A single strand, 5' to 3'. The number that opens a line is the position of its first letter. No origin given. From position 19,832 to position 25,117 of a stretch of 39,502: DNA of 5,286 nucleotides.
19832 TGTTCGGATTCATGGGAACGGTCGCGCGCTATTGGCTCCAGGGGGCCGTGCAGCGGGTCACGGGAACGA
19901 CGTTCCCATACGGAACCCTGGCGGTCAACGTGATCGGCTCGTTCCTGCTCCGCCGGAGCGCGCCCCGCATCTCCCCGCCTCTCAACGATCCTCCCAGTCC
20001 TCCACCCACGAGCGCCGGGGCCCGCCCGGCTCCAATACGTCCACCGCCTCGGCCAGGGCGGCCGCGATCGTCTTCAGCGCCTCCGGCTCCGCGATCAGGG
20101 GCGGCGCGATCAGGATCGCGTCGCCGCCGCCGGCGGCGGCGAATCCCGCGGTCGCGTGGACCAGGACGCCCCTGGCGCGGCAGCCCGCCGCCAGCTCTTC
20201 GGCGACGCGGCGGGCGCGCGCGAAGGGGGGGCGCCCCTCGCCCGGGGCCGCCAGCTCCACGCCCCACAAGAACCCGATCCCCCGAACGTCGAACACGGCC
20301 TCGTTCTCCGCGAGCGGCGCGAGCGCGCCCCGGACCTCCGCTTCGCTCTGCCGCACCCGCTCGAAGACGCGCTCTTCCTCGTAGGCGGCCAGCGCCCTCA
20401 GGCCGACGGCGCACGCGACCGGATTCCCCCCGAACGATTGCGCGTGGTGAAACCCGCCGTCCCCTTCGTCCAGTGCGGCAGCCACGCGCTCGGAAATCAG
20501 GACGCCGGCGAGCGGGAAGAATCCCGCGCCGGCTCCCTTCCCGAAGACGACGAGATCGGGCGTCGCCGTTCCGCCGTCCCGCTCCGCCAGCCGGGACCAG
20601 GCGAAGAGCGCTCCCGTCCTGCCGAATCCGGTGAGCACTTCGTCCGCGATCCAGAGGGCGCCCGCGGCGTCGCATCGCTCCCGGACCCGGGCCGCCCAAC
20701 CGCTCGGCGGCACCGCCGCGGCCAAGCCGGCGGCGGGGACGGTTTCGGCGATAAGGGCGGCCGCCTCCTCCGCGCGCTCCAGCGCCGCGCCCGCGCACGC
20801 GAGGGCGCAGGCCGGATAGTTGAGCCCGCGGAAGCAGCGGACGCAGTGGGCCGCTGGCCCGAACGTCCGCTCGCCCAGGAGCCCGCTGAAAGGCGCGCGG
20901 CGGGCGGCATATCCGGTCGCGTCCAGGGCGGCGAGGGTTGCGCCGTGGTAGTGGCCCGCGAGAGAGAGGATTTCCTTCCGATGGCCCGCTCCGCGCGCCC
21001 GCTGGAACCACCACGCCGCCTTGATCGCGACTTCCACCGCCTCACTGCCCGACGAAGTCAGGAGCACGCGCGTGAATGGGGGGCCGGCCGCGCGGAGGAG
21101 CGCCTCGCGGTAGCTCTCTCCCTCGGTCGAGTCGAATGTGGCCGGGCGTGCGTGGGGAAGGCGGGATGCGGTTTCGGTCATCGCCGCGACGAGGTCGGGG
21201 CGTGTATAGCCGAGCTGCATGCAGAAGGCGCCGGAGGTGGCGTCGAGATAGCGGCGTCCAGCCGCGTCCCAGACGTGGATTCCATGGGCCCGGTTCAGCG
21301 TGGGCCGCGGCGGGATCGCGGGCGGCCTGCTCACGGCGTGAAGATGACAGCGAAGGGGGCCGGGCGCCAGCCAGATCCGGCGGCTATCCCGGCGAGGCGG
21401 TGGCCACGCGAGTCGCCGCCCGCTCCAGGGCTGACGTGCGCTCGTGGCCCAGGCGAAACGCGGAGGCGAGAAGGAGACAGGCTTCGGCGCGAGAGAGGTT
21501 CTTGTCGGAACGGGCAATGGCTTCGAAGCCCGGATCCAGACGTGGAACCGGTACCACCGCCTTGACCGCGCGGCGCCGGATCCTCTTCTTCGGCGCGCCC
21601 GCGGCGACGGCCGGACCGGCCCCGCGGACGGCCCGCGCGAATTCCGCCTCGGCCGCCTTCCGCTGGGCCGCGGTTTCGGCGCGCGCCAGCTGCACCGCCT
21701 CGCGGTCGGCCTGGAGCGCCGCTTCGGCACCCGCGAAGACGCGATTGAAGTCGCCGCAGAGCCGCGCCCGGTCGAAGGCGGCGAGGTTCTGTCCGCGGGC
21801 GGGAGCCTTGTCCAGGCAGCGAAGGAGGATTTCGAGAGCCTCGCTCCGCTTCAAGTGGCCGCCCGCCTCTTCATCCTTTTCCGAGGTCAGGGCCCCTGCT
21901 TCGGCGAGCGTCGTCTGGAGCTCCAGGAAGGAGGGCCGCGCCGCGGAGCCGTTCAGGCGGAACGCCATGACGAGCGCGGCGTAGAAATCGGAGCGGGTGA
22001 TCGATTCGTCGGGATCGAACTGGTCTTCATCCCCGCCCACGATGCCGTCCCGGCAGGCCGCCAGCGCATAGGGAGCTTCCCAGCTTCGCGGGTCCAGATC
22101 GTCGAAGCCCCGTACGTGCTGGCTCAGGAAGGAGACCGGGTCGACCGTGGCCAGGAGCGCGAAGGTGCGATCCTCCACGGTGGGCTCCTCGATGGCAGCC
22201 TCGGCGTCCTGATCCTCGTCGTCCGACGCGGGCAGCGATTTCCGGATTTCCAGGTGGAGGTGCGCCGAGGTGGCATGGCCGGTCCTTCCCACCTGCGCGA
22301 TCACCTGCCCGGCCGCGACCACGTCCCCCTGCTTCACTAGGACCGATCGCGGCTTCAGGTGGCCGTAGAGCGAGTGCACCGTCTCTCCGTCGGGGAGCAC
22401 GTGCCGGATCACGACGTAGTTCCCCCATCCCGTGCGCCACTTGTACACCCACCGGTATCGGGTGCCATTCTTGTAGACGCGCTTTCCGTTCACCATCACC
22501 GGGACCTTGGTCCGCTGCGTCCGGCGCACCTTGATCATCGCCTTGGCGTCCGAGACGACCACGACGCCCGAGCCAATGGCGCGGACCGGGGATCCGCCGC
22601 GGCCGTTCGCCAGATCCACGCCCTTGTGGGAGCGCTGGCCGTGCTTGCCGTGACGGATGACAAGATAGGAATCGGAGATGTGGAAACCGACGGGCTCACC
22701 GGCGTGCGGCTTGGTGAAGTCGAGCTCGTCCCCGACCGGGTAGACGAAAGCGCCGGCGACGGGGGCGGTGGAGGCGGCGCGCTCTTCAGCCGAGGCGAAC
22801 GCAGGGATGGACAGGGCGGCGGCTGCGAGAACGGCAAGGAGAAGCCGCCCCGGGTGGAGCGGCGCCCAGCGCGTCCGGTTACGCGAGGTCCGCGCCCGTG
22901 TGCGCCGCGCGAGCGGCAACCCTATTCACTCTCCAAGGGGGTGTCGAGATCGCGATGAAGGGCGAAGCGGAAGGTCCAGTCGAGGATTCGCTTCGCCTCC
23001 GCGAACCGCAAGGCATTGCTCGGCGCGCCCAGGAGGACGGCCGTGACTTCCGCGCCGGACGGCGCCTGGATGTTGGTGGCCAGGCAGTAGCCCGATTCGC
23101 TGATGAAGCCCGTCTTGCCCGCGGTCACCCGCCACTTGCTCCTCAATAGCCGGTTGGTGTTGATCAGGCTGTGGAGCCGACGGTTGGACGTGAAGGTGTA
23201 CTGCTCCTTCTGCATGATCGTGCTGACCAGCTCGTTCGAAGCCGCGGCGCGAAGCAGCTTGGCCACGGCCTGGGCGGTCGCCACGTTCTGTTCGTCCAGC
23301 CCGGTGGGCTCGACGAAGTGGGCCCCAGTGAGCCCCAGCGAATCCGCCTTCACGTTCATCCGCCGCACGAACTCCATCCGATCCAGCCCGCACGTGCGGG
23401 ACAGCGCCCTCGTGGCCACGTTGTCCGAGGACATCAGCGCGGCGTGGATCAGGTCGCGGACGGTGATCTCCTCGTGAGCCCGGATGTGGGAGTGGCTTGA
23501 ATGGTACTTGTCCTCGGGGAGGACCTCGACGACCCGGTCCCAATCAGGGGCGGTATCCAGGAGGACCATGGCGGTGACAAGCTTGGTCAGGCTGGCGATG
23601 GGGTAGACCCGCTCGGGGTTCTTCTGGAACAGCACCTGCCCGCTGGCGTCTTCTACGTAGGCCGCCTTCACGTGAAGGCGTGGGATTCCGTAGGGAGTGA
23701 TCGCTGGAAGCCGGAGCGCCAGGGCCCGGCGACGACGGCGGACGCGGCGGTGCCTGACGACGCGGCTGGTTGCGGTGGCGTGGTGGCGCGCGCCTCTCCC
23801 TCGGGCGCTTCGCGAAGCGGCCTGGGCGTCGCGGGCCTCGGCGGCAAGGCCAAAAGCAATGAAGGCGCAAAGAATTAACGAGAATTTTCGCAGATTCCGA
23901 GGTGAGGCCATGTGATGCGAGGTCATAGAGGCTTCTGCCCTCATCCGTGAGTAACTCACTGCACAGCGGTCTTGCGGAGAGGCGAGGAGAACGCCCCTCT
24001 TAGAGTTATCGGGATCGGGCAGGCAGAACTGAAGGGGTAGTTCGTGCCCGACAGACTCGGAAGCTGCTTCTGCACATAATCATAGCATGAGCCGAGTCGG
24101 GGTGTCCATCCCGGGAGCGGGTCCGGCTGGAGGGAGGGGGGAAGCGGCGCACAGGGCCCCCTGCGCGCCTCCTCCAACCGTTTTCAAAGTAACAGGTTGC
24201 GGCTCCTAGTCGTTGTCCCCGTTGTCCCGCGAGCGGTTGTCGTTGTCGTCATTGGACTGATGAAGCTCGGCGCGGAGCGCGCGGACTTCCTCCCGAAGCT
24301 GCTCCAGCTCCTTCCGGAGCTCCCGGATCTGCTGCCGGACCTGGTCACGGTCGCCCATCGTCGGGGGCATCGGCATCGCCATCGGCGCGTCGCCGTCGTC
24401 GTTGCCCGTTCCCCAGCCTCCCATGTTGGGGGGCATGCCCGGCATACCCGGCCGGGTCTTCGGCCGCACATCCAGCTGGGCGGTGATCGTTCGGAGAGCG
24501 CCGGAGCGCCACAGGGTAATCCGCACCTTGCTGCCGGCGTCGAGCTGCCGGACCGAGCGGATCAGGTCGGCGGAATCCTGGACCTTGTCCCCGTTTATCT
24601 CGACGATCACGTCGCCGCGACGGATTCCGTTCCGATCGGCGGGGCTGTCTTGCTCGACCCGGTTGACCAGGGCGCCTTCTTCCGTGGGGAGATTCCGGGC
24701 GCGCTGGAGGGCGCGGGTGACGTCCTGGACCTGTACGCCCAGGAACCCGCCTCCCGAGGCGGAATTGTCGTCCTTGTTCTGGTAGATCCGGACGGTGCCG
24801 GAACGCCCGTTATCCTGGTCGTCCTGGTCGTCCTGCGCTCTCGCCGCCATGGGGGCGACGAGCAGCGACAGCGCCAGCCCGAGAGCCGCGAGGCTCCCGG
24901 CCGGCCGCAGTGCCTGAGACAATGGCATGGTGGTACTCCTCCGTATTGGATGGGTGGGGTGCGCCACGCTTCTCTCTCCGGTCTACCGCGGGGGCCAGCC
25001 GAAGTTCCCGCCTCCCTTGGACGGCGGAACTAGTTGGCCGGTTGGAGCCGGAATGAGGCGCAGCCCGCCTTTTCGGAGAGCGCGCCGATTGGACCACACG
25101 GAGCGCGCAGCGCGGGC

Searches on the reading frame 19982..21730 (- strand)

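Call 32: search_protein_families(library=pfam, proteins=[window:19982-21730:-], max_evalue=0.00001)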
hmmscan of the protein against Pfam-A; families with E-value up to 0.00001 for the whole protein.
window:19982-21730:- (582 aa): 1 family
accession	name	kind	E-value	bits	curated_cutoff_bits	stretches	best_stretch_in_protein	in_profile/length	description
PF00202.27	Aminotran_3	-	2.3e-69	234.5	30.5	1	145-562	13-402/403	Aminotransferase class-III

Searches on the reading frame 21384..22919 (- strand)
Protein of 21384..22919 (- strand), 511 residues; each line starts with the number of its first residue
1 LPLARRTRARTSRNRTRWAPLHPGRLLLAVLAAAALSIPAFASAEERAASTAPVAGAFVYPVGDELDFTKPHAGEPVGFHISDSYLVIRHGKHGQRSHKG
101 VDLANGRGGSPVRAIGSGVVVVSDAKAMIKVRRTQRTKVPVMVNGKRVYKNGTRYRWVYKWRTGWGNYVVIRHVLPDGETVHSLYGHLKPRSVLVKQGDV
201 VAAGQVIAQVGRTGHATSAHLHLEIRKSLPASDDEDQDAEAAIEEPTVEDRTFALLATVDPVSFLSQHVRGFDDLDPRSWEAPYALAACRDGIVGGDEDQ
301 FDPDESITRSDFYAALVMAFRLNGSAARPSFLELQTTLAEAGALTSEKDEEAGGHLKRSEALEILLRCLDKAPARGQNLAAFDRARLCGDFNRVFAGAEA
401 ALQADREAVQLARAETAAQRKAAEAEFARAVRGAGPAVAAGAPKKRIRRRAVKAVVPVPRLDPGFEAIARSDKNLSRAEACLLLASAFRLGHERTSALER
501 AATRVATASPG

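Call 32: search_protein_families(library=pfam, proteins=[window:21384-22919:-], max_evalue=0.00001)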
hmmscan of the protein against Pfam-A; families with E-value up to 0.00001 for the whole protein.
window:21384-22919:- (511 aa): 2 families
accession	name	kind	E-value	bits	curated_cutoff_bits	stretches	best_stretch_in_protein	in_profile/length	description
PF01551.29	Peptidase_M23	-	5.6e-20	71.8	28.7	1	97-228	2-90/96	Peptidase family M23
PF00395.25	SLH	-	5.4e-07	29.9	20.8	1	272-312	2-43/44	S-layer homology domain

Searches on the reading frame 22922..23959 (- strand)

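Call 9: search_protein_families(library=pfam, proteins=[window:22922-23959:-])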
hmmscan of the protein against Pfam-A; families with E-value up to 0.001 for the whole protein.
window:22922-23959:- (345 aa): 2 families
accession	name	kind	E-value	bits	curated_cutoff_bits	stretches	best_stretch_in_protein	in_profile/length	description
PF00768.25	Peptidase_S11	-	5.7e-41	141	27.6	1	100-313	16-238/239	D-alanyl-D-alanine carboxypeptidase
PF13354.11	Beta-lactamase2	-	3e-19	69.6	22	1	101-286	3-190/214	Beta-lactamase enzyme family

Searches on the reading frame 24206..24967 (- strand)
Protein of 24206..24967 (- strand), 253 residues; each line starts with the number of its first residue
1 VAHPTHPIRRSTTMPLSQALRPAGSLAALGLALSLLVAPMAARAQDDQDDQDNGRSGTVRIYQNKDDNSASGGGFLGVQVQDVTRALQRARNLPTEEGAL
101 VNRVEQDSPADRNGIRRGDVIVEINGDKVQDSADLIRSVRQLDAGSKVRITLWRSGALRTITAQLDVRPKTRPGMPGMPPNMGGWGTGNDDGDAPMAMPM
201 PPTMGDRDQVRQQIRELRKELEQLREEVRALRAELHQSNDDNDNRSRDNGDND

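Call 32: search_protein_families(library=pfam, proteins=[window:24206-24967:-], max_evalue=0.00001)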
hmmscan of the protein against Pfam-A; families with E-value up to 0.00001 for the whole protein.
window:24206-24967:- (253 aa): 3 families
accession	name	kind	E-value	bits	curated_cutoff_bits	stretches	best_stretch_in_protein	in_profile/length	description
PF13180.12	PDZ_2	-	3.1e-18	66.2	27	1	74-164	1-79/80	PDZ domain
PF17820.7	PDZ_6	-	5.5e-12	45.7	27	1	101-154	2-54/54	PDZ domain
PF00595.29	PDZ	-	7.7e-10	39.5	23.2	1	71-133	7-61/81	PDZ domain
